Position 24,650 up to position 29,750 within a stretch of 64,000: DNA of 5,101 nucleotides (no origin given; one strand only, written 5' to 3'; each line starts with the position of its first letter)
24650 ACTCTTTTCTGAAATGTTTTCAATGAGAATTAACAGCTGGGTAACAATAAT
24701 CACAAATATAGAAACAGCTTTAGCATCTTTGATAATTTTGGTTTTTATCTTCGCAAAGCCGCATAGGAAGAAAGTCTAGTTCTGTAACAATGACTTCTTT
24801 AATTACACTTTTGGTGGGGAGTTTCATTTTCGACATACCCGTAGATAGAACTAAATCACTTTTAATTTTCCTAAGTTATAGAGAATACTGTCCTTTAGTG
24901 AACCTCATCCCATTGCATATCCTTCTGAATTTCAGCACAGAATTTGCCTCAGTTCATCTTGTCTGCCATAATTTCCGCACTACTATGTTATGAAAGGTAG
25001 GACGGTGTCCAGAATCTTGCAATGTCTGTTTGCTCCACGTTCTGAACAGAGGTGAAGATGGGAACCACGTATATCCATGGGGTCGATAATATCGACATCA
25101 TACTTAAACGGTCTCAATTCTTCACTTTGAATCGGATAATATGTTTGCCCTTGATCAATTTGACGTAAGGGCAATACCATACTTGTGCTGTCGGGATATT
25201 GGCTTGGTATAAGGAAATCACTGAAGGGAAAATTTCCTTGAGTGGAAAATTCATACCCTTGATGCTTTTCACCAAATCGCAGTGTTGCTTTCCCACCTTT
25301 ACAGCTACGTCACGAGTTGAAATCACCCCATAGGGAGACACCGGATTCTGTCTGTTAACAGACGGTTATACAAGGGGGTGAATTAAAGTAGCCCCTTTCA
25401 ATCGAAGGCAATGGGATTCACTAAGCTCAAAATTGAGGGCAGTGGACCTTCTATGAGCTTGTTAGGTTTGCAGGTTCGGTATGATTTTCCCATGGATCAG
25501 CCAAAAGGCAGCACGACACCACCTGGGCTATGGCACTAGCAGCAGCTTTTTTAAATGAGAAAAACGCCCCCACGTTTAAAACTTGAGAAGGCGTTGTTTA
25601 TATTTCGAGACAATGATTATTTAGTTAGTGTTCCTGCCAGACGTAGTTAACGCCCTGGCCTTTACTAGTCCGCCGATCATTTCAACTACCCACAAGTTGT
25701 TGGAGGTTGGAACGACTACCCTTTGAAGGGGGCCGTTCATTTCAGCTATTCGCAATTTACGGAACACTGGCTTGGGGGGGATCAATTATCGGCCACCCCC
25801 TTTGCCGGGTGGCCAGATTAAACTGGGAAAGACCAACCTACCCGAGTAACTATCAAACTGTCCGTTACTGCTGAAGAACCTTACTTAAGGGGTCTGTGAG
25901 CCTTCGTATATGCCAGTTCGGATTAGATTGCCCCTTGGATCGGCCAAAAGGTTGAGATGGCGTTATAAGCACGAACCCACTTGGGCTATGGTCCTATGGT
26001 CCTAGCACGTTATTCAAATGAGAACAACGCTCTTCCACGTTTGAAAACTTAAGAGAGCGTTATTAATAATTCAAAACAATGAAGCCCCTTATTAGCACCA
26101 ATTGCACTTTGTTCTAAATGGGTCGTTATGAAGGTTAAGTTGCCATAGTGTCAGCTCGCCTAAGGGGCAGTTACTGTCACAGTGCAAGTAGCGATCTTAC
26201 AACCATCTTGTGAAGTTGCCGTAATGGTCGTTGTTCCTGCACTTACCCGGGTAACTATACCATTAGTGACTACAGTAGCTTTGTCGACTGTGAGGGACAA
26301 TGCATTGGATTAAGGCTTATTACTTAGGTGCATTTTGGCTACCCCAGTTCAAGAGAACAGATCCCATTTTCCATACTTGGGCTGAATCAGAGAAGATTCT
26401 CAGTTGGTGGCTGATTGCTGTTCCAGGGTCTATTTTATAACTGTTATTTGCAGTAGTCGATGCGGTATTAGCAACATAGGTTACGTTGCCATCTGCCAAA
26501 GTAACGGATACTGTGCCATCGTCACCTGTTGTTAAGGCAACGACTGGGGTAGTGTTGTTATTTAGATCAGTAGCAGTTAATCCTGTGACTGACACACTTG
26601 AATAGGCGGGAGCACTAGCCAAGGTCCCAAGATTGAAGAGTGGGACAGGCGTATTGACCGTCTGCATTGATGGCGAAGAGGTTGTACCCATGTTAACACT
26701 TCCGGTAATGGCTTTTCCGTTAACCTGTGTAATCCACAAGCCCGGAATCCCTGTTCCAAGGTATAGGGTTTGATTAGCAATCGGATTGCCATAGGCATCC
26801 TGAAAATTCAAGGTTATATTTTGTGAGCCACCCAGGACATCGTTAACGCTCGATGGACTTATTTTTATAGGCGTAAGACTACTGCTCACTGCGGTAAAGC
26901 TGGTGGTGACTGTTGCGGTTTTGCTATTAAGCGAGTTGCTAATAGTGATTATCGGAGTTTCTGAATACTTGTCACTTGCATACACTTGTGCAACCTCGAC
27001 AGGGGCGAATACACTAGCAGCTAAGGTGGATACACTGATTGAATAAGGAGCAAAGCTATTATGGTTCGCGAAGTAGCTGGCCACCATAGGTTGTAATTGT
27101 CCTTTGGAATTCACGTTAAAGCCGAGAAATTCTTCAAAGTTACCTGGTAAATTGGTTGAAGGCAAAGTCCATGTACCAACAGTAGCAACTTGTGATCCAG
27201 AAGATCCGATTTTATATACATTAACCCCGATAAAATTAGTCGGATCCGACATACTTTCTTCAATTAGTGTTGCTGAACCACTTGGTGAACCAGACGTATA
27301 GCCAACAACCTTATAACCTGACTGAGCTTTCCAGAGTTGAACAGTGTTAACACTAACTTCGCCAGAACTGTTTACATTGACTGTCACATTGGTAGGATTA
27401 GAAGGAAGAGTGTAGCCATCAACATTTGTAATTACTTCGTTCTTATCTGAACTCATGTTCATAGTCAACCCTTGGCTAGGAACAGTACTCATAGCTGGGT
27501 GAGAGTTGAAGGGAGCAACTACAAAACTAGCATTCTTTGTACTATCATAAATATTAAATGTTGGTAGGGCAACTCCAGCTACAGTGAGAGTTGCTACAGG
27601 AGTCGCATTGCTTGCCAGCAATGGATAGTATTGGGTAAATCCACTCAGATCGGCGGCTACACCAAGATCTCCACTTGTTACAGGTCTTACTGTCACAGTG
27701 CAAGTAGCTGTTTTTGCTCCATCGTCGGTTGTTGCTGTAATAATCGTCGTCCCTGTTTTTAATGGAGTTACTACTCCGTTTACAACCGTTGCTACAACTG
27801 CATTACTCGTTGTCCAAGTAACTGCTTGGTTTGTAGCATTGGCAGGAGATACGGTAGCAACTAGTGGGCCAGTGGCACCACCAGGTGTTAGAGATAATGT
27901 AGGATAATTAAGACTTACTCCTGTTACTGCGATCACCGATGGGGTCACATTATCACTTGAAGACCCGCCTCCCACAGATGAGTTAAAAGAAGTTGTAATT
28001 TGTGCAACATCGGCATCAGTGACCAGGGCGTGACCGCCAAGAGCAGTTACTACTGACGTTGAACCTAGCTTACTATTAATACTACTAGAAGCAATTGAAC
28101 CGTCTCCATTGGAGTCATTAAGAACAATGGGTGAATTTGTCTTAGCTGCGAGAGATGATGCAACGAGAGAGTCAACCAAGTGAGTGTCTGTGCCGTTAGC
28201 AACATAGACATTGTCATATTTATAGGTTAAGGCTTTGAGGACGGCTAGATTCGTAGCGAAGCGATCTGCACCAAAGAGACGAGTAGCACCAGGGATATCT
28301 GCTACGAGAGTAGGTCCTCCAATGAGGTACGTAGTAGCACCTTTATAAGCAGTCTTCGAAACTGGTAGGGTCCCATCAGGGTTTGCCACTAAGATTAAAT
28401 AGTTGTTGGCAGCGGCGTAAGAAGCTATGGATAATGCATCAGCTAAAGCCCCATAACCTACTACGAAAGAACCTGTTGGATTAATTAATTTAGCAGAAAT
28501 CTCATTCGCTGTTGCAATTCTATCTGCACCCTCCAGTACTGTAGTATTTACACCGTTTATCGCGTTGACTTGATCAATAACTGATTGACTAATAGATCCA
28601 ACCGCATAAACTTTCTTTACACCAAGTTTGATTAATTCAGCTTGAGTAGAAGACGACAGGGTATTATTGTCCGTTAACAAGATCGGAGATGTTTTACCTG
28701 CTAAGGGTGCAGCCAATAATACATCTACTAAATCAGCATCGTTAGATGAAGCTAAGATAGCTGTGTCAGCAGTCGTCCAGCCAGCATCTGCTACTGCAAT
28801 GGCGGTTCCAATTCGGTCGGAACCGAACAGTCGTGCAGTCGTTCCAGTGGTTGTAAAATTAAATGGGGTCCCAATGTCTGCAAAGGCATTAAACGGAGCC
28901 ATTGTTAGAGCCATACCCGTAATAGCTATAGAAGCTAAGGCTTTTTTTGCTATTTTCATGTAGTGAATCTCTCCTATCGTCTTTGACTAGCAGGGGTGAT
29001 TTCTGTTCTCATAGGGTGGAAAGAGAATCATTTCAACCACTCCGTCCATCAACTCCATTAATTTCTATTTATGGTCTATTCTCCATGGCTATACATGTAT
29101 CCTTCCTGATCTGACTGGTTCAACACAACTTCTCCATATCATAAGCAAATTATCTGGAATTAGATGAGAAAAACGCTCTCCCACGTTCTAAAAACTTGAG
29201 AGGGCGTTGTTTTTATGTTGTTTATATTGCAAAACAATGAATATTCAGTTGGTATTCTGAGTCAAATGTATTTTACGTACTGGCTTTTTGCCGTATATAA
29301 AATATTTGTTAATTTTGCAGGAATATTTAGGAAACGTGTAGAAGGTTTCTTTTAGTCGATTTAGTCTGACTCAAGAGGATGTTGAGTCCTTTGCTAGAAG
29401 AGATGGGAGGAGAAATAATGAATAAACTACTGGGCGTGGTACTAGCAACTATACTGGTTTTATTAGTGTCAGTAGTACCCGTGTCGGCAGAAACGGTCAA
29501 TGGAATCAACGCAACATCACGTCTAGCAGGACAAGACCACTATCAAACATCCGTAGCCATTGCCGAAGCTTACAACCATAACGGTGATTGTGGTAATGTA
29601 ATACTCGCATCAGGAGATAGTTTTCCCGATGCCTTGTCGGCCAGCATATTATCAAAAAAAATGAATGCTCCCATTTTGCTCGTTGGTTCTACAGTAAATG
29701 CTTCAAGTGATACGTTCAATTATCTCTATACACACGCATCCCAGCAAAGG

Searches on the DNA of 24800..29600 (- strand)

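Call 5: search_rna_families(source=window, start=24800, end=29600, threshold=evalue, max_evalue=10, show_alignments=3)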
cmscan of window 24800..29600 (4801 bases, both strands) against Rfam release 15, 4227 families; matches with E-value up to 10: 2.
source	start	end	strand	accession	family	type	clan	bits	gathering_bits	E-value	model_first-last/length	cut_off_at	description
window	27350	27413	+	RF03160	twister-P1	Gene; ribozyme;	CL00120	20.2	67.2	0.99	1-68/68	no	type-P1 twister ribozyme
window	26193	26283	+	RF02716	sno_ncR3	Gene; snRNA; snoRNA; CD-box;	-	18.2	88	2.7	1-75/75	no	Small nucleolar RNA ncR3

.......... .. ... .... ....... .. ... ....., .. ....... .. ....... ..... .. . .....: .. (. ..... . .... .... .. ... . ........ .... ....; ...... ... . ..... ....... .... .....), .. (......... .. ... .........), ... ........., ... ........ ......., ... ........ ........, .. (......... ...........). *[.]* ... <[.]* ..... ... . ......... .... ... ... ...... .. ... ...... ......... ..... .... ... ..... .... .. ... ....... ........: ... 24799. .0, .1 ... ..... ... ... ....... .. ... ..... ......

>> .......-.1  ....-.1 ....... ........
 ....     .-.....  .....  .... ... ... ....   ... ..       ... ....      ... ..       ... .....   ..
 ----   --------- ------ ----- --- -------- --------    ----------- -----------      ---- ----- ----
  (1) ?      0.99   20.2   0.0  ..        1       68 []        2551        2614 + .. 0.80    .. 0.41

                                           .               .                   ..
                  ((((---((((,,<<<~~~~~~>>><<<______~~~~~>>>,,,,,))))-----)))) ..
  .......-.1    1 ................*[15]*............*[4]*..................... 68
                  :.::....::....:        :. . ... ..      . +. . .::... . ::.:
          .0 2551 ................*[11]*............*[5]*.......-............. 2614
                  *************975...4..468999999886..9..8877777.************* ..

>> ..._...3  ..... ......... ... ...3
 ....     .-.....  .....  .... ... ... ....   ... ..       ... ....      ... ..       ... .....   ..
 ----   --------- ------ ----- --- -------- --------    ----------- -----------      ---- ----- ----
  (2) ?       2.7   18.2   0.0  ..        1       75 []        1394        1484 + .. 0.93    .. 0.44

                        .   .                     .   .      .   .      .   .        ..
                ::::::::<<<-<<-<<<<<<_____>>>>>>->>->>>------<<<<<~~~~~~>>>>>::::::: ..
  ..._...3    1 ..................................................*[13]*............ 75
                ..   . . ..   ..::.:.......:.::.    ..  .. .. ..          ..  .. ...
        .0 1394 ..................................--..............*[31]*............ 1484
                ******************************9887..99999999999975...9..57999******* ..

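Call 38: build_rna_model(alignment_id=A4, structure=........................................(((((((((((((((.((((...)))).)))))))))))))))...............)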
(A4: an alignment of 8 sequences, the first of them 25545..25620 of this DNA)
Model R1 built from alignment A4 (8 sequences, 98 columns); structure: as given.
model positions 81; base pairs 19; branch points 0; effective number of sequences 2.16; information 0.7 bits per position. Calibrated on 0.2 Mb of random sequence (short: E-values are rough).
structure used (alignment columns):
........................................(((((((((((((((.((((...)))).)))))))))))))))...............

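Call 39: search_with_rna_model(model_id=R1, source=window, filters=off, max_evalue=10)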
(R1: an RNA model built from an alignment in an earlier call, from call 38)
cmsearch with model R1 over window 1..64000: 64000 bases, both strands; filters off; matches with E-value up to 10: 14.
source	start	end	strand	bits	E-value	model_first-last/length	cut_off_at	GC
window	29156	29247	-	88.7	1.1e-16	1-81/81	no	0.34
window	26010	26089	-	83.9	1.2e-15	1-81/81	no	0.34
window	25547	25623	-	75.8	7.8e-14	1-81/81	no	0.31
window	29144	29224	+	40.1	7.2e-06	1-81/81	no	0.36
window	25997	26077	+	26.3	0.0089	1-81/81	no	0.36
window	2116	2192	-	23.3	0.042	1-81/81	no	0.27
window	25535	25611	+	22.6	0.058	1-81/81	no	0.39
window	56648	56726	+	19.4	0.32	1-81/81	no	0.47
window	56659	56742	-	18.2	0.58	1-81/81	no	0.38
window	42437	42497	-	16.7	1.3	1-81/81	no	0.28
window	51761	51818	+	14.4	4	1-81/81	no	0.29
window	33893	33947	+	14.4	4.1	1-81/81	no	0.27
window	2101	2176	+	13.6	6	1-81/81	no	0.28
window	63162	63236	-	12.7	9.8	1-81/81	no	0.28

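Call 40: search_with_rna_model(model_id=R1, sources=[L009, L018, L019, L024, L025, L026], filters=off, max_evalue=10)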
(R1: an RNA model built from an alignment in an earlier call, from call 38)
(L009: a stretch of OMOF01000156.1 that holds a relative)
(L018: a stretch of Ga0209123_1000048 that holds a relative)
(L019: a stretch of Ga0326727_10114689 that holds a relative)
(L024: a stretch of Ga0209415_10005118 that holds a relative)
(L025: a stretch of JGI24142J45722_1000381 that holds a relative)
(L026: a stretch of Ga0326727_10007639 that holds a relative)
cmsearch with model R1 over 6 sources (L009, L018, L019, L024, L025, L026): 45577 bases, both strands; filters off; matches with E-value up to 10: 17.
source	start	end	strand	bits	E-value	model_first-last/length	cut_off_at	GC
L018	4344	4424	+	101.3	1.1e-19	1-81/81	no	0.35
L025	583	663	-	101.3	1.1e-19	1-81/81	no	0.35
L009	1204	1284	-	91.6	1.7e-17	1-81/81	no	0.32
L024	9253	9333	+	91.6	1.7e-17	1-81/81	no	0.32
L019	1690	1781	+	90.2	3.5e-17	1-81/81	no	0.3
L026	4362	4440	+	88.6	7.7e-17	1-81/81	no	0.39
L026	1300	1380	+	84.9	5.2e-16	1-81/81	no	0.42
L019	1713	1793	-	51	2e-08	1-81/81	no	0.38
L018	4356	4436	-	45.9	2.7e-07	1-81/81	no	0.38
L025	571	651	+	45.9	2.7e-07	1-81/81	no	0.38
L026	1312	1392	-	41.6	2.4e-06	1-81/81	no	0.4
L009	1188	1270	+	39.6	6.9e-06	1-81/81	no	0.31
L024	9267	9349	-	39.6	6.9e-06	1-81/81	no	0.31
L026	4374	4452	-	34.4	0.0001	1-81/81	no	0.41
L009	1854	1935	-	26.8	0.0049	1-81/81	no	0.34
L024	8602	8683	+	26.8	0.0049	1-81/81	no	0.34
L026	9571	9684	+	17.5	0.6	1-81/81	no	0.37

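Call 57: search_with_rna_model(model_id=R1, sources=[L034, L036, L038, L039, L040], filters=off, max_evalue=1)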
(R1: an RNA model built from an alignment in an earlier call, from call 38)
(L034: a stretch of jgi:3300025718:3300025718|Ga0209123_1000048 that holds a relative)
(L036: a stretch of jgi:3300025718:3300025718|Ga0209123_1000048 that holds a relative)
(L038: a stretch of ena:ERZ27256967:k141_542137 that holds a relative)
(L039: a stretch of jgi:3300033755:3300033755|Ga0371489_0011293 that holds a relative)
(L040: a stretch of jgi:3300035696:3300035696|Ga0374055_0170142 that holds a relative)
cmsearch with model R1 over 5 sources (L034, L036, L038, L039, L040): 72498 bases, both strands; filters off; matches with E-value up to 1: 29.
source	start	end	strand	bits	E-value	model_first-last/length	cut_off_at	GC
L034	9722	9802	+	101.3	1.8e-19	1-81/81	no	0.35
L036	4161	4241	+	101.3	1.8e-19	1-81/81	no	0.35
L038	3903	3982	+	88.2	1.5e-16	1-81/81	no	0.38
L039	3888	3967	+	88.2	1.5e-16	1-81/81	no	0.38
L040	3888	3967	+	88.2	1.5e-16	1-81/81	no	0.38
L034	15282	15364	+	83.8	1.5e-15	1-81/81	no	0.34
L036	9721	9803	+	83.8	1.5e-15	1-81/81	no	0.34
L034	18402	18479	+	83.3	1.9e-15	1-81/81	no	0.37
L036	12841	12918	+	83.3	1.9e-15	1-81/81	no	0.37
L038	740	829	+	64.8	2.5e-11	1-81/81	no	0.34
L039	725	814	+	64.8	2.5e-11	1-81/81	no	0.34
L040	725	814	+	64.8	2.5e-11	1-81/81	no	0.34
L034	9734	9814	-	45.9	4.3e-07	1-81/81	no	0.38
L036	4173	4253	-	45.9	4.3e-07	1-81/81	no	0.38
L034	18414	18492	-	43.7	1.3e-06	1-81/81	no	0.39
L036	12853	12931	-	43.7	1.3e-06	1-81/81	no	0.39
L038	3915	3994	-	43.2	1.7e-06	1-81/81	no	0.39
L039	3900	3979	-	43.2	1.7e-06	1-81/81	no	0.39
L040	3900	3979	-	43.2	1.7e-06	1-81/81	no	0.39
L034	15294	15376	-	31.3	0.00077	1-81/81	no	0.35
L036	9733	9815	-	31.3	0.00077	1-81/81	no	0.35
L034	12966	13055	+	26.9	0.0073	1-81/81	no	0.38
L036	7405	7494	+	26.9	0.0073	1-81/81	no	0.38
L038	763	841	-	22.3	0.079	1-81/81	no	0.38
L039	748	826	-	22.3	0.079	1-81/81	no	0.38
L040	748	826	-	22.3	0.079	1-81/81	no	0.38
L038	11862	11930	+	18.7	0.49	1-81/81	no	0.35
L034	20423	20497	-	17.7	0.84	1-81/81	no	0.32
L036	14862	14936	-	17.7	0.84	1-81/81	no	0.32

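Call 65: search_with_rna_model(model_id=R1, sources=[L041, L042, L043], filters=off, max_evalue=1)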
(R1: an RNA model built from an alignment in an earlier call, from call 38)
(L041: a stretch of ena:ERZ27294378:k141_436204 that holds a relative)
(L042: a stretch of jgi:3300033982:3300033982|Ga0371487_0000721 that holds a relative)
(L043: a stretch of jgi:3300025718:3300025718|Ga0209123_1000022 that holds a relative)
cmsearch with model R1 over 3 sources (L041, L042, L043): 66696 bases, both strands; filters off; matches with E-value up to 1: 5.
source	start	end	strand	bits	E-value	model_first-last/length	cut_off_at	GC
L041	9501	9578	-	25.9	0.011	1-81/81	no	0.26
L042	16784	16855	+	25.6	0.013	1-81/81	no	0.28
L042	16797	16867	-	25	0.018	1-81/81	no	0.27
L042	20307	20377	-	19.6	0.29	1-81/81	no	0.35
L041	8899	9000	-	17.3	0.93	1-81/81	no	0.28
